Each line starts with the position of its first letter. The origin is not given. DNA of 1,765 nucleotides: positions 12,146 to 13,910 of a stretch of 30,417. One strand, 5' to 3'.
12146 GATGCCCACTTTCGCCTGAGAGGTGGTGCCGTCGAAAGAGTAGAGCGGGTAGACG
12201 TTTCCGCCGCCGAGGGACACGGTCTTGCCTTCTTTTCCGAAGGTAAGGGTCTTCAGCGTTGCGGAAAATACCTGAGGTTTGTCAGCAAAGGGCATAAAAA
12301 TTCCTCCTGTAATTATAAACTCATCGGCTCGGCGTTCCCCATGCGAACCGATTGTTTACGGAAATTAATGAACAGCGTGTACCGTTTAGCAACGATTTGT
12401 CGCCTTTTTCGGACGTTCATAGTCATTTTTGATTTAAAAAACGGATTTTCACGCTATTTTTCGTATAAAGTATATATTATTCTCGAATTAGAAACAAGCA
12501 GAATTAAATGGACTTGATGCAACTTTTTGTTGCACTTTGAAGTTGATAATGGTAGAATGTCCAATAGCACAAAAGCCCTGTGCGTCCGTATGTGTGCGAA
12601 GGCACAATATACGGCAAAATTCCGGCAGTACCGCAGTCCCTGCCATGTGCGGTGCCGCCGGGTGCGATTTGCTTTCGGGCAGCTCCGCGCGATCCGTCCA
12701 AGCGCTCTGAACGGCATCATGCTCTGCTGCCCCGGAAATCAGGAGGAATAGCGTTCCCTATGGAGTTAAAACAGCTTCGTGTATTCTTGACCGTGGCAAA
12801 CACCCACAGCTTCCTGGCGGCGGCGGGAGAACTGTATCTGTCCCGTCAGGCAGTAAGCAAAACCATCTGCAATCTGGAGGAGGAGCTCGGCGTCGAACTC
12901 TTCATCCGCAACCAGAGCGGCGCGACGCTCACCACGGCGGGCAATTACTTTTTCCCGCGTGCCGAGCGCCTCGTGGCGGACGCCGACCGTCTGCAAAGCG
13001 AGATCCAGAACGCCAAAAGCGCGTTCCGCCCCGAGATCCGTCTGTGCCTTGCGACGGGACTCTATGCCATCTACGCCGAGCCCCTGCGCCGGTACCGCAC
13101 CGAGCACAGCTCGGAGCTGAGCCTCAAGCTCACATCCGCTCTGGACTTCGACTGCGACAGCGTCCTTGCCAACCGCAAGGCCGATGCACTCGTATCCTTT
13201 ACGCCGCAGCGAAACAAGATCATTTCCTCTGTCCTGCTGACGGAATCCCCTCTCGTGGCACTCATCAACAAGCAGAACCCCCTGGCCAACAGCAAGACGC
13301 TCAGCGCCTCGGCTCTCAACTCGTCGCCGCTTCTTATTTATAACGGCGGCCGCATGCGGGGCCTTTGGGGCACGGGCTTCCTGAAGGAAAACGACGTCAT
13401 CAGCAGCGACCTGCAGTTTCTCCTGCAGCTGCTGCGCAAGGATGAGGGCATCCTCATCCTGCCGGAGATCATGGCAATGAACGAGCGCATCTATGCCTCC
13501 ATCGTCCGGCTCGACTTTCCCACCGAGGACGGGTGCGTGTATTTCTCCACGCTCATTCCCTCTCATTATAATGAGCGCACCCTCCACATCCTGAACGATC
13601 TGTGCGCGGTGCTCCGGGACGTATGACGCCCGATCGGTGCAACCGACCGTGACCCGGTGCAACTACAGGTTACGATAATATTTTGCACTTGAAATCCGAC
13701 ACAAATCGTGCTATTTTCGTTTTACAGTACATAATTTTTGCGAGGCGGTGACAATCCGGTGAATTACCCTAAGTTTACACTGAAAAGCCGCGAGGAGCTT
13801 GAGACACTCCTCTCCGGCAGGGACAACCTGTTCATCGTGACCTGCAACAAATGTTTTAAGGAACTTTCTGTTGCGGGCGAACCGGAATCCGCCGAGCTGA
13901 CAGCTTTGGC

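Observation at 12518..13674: One operator motif at both Wood-Ljungdahl promoters, with a LysR gene between them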

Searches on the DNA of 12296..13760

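Call 46: search_rna_families(source=window, start=12296, end=13760, threshold=evalue, max_evalue=1)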
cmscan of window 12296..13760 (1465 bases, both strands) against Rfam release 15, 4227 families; matches with E-value up to 1: 1.
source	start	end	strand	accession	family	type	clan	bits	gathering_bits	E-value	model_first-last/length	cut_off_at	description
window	12455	12586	-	RF00265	SNORA69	Gene; snRNA; snoRNA; HACA-box;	-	23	47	0.29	1-132/132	no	Small nucleolar RNA SNORA69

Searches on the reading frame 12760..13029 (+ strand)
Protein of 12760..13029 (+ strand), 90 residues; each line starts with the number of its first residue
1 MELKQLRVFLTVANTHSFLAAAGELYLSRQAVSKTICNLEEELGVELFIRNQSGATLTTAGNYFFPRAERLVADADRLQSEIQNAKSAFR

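Call 70: search_solved_structures(query=window:12760-13029:+, max_evalue=1e-8, show_alignments=4)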
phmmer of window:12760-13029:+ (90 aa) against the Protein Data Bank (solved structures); distinct sequences matched with E-value up to 1e-8: 10.
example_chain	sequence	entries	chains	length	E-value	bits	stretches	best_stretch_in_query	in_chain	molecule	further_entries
3m1e_A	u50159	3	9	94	5.4e-12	48.7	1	1-82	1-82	HTH-type transcriptional regulator benM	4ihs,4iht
3k1n_A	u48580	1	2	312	5.6e-11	45.5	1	1-82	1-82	HTH-type transcriptional regulator benM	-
3k1p_A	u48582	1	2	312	5.7e-11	45.4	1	1-82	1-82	HTH-type transcriptional regulator benM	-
3k1m_A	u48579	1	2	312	7e-11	45.1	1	1-82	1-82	HTH-type transcriptional regulator benM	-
2h99_A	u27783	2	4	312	7.9e-11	45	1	1-82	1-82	HTH-type transcriptional regulator benM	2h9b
3fzv_A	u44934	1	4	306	8.7e-10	41.7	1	3-78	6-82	Probable transcriptional regulator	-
6m5f_A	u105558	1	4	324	9.9e-10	41.5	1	3-78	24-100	Probable transcriptional regulator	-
2h98_A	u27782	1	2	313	1.1e-09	41.3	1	1-75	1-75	HTH-type transcriptional regulator catM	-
5xxp_A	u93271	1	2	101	2e-09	40.5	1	1-77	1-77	LysR-type regulatory protein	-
8h3v_S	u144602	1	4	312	3.3e-09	39.8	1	1-78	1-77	NtcB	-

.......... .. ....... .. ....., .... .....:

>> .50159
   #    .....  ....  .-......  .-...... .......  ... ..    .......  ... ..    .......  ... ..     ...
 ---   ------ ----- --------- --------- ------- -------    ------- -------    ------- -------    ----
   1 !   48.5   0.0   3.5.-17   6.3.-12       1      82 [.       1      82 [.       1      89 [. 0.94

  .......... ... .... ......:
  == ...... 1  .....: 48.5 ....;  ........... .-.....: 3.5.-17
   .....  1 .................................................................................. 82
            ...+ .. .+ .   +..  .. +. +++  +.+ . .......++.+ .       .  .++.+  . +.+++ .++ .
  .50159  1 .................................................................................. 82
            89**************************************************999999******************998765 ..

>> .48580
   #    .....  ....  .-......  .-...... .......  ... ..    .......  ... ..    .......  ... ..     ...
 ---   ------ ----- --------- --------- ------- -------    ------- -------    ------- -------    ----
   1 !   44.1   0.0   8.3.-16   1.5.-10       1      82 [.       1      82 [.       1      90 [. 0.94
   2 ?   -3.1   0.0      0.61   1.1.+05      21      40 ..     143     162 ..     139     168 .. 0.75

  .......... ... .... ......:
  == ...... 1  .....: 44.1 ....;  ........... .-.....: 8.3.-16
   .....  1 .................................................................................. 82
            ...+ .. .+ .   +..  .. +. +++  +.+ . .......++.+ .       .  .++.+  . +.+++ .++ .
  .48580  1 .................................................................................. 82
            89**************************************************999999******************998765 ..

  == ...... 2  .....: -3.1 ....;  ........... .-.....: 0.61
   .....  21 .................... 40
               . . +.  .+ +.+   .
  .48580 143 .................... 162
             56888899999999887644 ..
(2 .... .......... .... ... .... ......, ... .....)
